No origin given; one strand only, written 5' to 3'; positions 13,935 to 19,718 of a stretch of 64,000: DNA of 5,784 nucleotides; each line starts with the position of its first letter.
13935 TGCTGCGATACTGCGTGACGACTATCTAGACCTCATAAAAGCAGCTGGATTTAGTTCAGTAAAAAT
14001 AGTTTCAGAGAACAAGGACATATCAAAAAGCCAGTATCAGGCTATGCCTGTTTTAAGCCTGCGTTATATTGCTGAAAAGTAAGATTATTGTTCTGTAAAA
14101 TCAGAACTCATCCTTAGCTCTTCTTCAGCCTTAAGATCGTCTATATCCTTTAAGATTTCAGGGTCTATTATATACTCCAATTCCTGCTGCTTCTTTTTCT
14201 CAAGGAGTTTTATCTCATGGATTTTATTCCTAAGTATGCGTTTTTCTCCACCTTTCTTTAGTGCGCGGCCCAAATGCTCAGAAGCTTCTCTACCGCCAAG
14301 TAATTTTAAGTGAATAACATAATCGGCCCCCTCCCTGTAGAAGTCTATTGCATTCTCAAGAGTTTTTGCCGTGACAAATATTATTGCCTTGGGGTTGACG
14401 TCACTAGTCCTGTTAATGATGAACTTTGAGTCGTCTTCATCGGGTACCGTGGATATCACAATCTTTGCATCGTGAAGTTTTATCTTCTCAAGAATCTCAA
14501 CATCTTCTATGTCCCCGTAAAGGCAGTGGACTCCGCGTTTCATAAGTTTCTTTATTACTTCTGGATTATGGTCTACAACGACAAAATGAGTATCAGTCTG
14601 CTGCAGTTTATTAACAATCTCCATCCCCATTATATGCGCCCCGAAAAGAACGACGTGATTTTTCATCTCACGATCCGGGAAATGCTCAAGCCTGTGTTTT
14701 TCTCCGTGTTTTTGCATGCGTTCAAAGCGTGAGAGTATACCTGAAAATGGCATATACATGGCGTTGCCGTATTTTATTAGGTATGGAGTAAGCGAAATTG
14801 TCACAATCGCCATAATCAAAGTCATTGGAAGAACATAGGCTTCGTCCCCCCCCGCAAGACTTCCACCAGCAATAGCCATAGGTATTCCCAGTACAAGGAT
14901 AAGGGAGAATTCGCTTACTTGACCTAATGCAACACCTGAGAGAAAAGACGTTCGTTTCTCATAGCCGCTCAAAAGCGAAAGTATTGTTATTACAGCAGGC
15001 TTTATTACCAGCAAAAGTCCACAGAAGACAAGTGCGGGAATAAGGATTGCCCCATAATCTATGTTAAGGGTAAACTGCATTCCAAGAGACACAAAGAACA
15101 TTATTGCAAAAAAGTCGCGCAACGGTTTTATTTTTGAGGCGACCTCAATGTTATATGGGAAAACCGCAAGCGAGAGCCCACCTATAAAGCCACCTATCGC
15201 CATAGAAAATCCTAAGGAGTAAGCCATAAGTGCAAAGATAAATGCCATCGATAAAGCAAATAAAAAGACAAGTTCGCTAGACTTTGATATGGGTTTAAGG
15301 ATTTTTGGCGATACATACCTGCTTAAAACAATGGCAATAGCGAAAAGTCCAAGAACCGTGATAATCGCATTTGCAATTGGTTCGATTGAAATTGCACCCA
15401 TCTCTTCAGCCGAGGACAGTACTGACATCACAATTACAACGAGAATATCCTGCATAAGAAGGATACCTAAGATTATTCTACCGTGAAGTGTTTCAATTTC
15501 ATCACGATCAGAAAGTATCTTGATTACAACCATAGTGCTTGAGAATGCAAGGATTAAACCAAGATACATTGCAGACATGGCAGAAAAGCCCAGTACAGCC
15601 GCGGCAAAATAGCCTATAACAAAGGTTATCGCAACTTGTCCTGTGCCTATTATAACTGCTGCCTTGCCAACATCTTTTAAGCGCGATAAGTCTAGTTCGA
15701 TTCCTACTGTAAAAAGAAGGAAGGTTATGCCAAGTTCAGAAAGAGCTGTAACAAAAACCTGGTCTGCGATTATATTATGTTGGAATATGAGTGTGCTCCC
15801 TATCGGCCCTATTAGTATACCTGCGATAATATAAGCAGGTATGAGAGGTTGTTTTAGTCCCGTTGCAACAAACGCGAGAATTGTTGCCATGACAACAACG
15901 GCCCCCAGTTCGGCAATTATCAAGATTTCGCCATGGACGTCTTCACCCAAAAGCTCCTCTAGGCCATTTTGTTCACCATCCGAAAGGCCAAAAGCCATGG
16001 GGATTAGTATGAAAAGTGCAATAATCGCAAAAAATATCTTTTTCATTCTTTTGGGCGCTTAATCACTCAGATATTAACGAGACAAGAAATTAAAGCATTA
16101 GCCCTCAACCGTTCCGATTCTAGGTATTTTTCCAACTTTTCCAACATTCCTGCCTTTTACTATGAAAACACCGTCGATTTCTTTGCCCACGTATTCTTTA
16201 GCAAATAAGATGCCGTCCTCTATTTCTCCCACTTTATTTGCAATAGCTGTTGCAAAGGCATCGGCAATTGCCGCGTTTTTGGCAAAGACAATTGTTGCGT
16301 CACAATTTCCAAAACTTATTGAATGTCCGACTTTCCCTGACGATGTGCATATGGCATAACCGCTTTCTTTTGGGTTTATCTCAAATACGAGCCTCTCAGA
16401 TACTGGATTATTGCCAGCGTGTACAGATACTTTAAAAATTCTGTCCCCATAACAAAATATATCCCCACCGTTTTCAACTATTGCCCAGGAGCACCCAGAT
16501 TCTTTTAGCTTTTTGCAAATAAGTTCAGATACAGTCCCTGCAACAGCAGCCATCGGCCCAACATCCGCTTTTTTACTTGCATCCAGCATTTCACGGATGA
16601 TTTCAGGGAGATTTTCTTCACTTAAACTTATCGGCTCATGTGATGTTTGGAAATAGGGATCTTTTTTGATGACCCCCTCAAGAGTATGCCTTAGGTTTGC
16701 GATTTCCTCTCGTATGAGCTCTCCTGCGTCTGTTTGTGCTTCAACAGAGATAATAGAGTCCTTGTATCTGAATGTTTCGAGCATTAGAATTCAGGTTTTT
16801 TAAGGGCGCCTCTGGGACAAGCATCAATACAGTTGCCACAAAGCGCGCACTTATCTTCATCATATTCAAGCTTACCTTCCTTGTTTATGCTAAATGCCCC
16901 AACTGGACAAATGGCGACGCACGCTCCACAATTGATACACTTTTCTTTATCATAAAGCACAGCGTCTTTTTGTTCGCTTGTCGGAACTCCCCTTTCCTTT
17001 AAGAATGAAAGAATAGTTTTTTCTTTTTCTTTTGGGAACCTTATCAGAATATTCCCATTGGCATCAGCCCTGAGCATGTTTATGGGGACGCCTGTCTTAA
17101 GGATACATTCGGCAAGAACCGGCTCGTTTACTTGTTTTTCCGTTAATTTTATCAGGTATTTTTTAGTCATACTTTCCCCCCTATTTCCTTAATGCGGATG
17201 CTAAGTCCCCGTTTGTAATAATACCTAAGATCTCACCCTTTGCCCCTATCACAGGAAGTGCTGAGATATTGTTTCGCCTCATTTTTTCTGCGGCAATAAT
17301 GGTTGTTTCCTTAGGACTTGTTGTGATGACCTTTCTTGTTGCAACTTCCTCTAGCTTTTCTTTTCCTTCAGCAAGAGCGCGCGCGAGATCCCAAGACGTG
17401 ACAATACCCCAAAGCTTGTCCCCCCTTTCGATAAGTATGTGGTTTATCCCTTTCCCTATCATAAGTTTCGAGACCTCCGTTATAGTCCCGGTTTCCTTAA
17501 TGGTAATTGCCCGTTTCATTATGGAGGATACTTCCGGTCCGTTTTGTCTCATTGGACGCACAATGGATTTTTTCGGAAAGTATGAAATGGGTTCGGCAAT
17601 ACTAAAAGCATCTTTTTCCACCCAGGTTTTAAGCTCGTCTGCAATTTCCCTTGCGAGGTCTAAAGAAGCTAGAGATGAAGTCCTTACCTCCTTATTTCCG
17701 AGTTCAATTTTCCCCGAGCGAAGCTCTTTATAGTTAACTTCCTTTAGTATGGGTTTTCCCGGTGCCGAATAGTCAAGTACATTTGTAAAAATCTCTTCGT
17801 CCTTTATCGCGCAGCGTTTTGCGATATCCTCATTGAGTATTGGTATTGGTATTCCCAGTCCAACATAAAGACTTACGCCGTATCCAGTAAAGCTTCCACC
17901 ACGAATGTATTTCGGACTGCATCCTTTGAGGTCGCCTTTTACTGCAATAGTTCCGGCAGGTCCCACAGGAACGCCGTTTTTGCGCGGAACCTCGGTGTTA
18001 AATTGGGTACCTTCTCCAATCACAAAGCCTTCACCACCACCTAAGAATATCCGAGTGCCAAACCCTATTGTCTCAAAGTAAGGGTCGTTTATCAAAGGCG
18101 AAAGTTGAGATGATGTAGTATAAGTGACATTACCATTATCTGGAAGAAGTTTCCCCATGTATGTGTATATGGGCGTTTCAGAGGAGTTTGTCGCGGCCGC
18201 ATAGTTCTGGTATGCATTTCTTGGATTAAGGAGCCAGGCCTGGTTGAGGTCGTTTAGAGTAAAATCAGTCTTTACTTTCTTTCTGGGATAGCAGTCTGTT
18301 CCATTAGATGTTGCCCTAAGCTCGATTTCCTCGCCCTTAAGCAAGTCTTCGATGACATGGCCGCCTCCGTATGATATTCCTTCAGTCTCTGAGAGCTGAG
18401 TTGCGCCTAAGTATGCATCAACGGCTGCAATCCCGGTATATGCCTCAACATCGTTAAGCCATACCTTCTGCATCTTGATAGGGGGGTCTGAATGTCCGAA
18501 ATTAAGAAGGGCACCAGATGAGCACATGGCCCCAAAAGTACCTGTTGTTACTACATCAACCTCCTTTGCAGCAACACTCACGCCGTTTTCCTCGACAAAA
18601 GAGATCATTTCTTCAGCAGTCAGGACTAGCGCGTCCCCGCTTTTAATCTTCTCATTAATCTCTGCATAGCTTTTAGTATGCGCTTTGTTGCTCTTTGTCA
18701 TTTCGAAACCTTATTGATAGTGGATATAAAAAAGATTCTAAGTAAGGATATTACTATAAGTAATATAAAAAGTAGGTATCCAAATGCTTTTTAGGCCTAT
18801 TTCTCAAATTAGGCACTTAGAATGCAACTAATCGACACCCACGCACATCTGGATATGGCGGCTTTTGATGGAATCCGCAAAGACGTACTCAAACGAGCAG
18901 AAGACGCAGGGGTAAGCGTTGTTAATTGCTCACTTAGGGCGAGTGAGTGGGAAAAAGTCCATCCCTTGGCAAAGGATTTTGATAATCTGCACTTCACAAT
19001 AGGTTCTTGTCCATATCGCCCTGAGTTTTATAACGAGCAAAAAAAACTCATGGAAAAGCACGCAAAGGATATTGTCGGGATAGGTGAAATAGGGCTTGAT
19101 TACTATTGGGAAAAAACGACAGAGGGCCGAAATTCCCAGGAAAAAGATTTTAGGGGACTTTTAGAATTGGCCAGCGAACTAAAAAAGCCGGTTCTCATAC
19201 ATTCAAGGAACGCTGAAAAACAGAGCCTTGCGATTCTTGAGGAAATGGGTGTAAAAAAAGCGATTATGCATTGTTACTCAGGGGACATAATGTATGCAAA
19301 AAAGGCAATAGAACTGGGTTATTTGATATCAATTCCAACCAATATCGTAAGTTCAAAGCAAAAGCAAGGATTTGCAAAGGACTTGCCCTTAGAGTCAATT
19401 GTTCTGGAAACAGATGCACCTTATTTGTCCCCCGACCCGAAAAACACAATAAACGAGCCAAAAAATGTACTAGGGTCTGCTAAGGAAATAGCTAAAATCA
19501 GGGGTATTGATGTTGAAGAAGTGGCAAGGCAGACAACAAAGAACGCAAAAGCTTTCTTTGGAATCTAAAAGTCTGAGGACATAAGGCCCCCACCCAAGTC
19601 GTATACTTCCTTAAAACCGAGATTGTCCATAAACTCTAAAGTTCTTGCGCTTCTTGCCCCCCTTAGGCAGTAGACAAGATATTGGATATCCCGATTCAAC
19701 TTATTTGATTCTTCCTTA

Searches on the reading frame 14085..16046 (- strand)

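Call 51: search_protein_families(library=pfam, proteins=[window:14085-16046:-], max_evalue=0.0001)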
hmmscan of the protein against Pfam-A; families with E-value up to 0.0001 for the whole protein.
window:14085-16046:- (653 aa): 2 families
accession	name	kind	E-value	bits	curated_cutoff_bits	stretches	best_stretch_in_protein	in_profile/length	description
PF00999.27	Na_H_Exchanger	-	3.3e-55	187.9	26.2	1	53-424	3-374/375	Sodium/hydrogen exchanger, transmembrane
PF02254.24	TrkA_N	-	4e-21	75.9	23.8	1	465-579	1-115/116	TrkA-N domain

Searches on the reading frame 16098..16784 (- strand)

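Call 51: search_protein_families(library=pfam, proteins=[window:16098-16784:-], max_evalue=0.0001)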
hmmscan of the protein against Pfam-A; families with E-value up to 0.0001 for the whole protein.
window:16098-16784:- (228 aa): 1 family
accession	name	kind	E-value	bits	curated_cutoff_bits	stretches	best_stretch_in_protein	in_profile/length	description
PF02424.20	ApbE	-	5.1e-05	23.4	25.6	0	74-149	125-196/266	ApbE family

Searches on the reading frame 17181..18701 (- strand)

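Call 51: search_protein_families(library=pfam, proteins=[window:17181-18701:-], max_evalue=0.0001)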
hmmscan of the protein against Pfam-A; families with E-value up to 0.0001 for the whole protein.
window:17181-18701:- (506 aa): 2 families
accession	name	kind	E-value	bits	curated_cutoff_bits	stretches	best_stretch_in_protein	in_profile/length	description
PF01837.22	HcyBio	-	3.9e-148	493.4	26.2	1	24-367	1-348/349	Homocysteine biosynthesis enzyme, sulfur-incorporation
PF00571.33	CBS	-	2.6e-22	79.3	24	2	451-505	2-56/57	CBS domain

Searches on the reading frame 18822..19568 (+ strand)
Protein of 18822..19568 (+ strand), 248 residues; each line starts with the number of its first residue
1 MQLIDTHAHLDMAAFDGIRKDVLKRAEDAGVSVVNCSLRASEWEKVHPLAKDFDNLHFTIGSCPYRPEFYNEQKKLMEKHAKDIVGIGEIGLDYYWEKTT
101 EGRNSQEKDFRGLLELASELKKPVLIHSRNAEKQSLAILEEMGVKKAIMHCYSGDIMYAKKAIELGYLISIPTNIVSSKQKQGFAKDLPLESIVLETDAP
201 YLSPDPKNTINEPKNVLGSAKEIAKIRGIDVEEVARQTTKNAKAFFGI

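Call 51: search_protein_families(library=pfam, proteins=[window:18822-19568:+], max_evalue=0.0001)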
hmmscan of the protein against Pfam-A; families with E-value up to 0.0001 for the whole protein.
window:18822-19568:+ (248 aa): 1 family
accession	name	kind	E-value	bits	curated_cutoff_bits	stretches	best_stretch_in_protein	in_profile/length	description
PF01026.27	TatD_DNase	-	6.9e-65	219.4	27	1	4-247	1-253/253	TatD related DNase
